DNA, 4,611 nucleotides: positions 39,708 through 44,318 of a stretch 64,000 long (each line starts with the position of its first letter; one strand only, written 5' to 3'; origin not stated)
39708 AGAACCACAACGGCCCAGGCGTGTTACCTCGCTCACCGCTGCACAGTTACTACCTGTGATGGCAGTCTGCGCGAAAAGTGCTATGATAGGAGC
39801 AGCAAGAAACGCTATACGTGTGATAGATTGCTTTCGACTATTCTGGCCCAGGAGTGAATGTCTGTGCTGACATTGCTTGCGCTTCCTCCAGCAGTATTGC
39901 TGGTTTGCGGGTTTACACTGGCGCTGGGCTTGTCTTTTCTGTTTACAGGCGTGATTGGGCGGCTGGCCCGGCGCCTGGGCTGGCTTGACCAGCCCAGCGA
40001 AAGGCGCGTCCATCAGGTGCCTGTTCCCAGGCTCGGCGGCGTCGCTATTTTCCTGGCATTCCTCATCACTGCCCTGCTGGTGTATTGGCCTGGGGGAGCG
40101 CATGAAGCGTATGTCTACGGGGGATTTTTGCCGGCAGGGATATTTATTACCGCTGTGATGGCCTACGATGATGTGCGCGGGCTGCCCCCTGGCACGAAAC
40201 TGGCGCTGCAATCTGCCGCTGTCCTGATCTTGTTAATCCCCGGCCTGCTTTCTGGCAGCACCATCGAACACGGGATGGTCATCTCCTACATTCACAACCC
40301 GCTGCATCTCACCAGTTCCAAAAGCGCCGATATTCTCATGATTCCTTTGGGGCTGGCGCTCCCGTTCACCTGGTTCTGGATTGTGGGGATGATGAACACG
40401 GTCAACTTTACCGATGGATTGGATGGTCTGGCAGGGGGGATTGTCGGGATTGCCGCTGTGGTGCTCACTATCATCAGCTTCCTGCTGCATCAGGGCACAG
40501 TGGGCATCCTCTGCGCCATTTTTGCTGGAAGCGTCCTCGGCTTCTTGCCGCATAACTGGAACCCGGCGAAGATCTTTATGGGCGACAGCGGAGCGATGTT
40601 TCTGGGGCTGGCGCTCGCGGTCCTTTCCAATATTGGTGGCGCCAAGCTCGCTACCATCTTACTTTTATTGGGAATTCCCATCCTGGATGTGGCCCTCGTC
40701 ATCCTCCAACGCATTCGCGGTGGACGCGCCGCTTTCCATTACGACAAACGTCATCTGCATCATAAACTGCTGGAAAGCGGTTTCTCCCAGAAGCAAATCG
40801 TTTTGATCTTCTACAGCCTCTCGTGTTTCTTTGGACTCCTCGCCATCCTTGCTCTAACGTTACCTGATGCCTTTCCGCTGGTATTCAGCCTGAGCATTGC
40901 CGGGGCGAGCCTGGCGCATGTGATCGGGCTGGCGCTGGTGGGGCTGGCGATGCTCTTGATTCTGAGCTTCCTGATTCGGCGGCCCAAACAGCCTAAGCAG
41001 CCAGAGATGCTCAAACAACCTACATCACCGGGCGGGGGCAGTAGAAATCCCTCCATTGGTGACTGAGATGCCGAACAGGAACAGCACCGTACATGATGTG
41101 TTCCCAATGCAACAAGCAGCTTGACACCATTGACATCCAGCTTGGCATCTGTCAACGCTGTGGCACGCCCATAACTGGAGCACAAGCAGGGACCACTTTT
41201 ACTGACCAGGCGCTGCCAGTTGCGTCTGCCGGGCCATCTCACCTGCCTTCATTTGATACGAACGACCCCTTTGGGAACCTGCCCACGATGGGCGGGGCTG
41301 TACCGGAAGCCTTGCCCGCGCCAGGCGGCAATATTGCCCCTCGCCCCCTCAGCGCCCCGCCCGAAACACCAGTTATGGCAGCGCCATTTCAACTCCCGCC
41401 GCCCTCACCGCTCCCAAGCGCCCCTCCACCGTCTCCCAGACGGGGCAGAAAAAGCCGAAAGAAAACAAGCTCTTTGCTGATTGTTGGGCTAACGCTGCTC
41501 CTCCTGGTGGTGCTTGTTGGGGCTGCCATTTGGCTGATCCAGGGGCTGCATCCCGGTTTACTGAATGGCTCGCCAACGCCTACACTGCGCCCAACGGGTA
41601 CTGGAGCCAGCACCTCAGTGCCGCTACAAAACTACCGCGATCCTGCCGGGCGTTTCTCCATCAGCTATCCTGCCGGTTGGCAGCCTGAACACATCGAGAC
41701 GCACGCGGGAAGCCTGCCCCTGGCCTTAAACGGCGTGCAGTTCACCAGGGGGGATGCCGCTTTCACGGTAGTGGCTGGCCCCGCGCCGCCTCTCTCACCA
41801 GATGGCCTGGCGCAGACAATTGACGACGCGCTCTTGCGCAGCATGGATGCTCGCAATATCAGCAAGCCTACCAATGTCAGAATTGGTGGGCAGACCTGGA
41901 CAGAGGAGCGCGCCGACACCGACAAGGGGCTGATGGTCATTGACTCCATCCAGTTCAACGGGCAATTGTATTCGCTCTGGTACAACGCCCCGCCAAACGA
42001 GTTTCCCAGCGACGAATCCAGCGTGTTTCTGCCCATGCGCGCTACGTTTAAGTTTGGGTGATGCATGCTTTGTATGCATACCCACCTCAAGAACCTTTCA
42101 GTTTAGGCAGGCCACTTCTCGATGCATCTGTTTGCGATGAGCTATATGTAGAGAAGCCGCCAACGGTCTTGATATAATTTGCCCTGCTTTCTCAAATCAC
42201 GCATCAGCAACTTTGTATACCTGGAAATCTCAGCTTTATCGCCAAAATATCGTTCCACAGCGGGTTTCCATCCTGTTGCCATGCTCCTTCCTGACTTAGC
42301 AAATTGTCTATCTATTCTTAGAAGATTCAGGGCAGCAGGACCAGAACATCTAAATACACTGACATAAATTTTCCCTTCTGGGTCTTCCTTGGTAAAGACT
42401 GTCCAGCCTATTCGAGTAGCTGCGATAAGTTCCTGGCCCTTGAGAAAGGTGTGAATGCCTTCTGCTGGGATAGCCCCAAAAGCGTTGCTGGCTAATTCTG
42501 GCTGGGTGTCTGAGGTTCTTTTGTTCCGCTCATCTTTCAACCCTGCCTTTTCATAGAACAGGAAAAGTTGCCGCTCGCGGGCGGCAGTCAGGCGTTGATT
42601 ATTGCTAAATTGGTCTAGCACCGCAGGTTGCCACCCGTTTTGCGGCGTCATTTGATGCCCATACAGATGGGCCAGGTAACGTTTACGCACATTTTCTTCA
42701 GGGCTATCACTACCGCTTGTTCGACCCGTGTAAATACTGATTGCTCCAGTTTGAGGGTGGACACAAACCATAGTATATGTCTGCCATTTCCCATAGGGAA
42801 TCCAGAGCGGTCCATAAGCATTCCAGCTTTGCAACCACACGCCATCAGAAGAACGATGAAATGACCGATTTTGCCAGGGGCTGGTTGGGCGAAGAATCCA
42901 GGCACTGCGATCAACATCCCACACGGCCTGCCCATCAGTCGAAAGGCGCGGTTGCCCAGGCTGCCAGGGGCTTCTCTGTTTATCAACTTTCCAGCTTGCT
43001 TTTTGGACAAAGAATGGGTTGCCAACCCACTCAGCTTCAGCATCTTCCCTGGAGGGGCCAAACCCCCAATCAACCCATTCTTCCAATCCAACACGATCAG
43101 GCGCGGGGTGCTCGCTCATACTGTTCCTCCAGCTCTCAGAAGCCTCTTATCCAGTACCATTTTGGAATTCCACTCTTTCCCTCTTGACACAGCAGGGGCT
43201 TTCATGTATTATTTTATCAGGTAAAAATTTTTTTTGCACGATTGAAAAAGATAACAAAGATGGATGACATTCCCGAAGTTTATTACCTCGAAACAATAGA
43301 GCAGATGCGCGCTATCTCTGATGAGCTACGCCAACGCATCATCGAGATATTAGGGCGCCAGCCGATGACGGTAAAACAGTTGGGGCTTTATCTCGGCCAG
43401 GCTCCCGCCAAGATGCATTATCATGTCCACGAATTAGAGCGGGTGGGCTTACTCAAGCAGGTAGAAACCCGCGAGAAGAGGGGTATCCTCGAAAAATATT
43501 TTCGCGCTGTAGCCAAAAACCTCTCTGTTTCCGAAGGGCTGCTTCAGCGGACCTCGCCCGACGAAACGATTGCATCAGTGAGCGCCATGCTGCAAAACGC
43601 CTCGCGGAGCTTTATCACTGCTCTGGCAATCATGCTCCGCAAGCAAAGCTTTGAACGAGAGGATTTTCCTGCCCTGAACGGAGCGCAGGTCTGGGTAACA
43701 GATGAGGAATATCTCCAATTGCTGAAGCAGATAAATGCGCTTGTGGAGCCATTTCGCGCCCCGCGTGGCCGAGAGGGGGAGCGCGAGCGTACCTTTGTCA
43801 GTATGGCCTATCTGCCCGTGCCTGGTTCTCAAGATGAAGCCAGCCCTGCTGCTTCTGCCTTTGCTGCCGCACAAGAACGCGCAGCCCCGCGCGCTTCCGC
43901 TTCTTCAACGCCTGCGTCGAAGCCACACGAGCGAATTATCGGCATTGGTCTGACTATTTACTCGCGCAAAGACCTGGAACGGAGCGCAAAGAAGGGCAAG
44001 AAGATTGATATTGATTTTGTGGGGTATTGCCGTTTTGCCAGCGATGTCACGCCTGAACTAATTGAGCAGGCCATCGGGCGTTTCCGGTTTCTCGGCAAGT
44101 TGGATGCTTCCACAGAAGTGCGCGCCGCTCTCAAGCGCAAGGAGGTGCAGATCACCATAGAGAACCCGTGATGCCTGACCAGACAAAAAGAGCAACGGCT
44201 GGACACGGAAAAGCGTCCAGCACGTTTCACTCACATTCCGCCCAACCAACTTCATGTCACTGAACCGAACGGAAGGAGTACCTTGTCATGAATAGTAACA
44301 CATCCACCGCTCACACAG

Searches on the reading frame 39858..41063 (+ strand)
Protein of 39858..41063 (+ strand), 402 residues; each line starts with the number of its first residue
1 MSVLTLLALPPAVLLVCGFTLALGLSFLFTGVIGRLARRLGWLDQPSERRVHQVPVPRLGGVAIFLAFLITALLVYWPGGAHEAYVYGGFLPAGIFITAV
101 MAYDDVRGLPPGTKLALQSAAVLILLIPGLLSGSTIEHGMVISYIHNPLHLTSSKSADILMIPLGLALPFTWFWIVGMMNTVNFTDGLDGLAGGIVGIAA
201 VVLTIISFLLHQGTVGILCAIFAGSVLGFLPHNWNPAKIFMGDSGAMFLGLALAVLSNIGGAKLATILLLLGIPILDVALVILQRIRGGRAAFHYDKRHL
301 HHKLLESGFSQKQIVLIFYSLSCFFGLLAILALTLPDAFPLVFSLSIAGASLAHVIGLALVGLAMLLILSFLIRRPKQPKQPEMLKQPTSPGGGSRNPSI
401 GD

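Call 92: search_protein_families(library=pfam, proteins=[window:39858-41063:+], max_evalue=0.00001)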
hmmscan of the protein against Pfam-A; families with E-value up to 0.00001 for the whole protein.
window:39858-41063:+ (402 aa): 1 family
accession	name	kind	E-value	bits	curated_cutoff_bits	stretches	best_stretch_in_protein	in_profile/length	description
PF00953.26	Glycos_transf_4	-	3.1e-35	122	27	1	91-257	5-156/160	Glycosyl transferase family 4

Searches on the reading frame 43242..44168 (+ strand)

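Call 93: search_protein_families(library=pfam, proteins=[window:43242-44168:+], max_evalue=0.00001)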
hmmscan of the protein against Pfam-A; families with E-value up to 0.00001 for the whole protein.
window:43242-44168:+ (309 aa): 2 families
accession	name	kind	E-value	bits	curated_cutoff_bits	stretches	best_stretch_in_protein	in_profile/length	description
PF17723.7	RHH_8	-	2.7e-10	40.8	25.4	1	230-294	55-119/119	Ribbon-Helix-Helix transcriptional regulator family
PF12840.13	HTH_20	-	3.9e-08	33.6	27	1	26-74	2-51/51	Helix-turn-helix domain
